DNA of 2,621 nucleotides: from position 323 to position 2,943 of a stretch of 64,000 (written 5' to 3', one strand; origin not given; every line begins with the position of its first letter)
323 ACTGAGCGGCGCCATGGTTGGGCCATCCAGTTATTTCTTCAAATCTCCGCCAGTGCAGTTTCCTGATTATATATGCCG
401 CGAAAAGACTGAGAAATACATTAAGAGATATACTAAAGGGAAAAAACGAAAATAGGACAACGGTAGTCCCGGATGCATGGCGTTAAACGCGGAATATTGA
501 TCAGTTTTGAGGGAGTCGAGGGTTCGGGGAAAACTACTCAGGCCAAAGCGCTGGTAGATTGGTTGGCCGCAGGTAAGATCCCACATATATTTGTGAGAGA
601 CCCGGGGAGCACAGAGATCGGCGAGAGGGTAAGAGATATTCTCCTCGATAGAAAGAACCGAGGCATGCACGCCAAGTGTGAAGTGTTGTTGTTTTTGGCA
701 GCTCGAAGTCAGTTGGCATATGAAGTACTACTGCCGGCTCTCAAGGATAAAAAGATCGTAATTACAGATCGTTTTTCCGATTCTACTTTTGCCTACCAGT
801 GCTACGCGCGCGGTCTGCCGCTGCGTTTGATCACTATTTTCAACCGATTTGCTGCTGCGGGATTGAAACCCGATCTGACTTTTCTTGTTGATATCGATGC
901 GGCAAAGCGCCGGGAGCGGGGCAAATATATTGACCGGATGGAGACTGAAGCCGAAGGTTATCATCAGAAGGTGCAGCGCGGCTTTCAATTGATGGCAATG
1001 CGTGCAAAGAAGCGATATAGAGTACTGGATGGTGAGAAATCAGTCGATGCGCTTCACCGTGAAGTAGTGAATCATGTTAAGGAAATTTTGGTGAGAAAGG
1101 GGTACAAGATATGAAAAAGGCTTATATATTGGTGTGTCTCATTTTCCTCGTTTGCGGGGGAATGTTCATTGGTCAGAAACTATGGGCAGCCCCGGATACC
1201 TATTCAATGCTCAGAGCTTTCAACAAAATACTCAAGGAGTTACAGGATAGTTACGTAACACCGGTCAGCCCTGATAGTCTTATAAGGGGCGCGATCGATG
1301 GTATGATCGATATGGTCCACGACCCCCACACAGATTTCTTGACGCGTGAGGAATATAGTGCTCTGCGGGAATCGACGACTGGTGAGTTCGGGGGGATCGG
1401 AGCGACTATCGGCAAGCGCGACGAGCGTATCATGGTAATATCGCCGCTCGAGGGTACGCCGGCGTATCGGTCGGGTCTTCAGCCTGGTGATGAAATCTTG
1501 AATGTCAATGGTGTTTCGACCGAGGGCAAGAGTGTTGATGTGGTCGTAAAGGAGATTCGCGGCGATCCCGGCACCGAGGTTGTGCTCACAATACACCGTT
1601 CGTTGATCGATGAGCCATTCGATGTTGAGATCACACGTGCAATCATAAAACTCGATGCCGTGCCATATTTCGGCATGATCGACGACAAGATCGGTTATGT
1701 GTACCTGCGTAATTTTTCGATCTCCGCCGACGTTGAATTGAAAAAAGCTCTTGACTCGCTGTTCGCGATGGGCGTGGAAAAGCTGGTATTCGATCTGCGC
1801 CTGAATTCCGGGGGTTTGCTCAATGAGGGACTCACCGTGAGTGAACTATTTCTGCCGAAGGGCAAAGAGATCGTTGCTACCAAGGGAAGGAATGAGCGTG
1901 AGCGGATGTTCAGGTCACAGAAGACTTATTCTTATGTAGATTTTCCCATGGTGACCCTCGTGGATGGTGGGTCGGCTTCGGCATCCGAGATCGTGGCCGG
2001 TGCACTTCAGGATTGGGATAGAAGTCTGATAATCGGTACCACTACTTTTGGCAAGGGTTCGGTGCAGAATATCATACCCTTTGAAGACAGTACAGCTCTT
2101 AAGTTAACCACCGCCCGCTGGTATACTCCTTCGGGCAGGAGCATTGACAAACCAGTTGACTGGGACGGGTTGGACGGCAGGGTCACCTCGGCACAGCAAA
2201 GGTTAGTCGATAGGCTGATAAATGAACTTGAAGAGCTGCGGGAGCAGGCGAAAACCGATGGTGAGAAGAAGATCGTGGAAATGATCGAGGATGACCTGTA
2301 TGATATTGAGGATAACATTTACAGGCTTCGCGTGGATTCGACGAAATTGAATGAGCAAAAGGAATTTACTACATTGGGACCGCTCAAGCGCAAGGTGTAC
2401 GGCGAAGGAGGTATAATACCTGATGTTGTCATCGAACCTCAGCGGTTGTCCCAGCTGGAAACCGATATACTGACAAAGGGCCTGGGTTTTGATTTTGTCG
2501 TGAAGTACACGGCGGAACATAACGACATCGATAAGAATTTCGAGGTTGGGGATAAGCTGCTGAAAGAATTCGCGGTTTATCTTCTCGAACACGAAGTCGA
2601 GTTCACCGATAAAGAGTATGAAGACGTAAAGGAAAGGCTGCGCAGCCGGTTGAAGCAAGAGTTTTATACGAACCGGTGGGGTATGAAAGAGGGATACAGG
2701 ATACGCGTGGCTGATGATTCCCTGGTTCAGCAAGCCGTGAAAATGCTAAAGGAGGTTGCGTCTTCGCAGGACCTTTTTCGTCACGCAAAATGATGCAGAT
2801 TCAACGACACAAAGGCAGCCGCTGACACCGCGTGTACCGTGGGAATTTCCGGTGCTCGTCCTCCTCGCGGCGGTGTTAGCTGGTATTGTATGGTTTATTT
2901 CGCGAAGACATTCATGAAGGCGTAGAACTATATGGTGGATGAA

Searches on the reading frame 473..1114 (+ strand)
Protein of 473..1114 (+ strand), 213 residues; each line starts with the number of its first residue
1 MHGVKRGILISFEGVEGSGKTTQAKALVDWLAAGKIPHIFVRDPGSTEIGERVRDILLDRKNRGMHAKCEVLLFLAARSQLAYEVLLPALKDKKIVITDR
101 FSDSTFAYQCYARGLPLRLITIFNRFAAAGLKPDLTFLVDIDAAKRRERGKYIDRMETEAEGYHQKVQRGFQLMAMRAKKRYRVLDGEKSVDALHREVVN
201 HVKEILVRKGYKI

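Call 56: search_protein_families(library=pfam, proteins=[window:473-1114:+], max_evalue=0.0001)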
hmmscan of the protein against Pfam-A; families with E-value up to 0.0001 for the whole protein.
window:473-1114:+ (213 aa): 2 families
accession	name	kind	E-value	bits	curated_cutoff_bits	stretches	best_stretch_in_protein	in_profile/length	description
PF02223.23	Thymidylate_kin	-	1.9e-44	152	27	1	12-198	1-185/185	Thymidylate kinase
PF13521.12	AAA_28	-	9.9e-05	23.1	27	0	10-145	2-122/164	AAA domain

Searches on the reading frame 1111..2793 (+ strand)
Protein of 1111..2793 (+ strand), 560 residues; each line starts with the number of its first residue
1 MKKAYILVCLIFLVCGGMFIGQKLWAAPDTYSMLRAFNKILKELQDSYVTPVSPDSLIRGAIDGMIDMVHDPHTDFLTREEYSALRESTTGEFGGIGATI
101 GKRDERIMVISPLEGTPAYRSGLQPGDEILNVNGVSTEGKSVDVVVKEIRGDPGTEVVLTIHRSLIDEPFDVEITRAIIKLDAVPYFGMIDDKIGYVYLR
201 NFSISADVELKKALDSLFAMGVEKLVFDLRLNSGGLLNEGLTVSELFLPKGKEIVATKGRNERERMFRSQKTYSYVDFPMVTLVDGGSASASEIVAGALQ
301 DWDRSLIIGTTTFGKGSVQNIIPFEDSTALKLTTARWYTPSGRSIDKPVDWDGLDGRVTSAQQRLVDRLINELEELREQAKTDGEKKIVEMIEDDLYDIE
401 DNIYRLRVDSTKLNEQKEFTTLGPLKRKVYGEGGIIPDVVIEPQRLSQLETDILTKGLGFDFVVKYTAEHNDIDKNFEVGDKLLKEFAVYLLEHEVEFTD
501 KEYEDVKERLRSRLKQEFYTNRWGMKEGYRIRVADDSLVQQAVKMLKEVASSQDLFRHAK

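Call 29: search_protein_families(library=pfam, proteins=[window:1111-2793:+], max_evalue=0.0001)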
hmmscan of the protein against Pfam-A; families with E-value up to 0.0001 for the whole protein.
window:1111-2793:+ (560 aa): 5 families
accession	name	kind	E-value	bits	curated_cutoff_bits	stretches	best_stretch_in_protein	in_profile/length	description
PF03572.23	Peptidase_S41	-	1.2e-45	155.5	24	1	193-347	1-156/165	Peptidase family S41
PF17820.7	PDZ_6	-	2.3e-11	43.7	27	1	111-163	4-54/54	PDZ domain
PF00595.29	PDZ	-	3.7e-11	43.7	23.2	1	94-161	10-80/81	PDZ domain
PF13180.12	PDZ_2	-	4.3e-08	33.8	27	1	94-172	1-78/80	PDZ domain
PF22694.1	CtpB_N-like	-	1.7e-06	28.8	27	1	34-79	38-83/85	Activating protease CtpB N-terminal domain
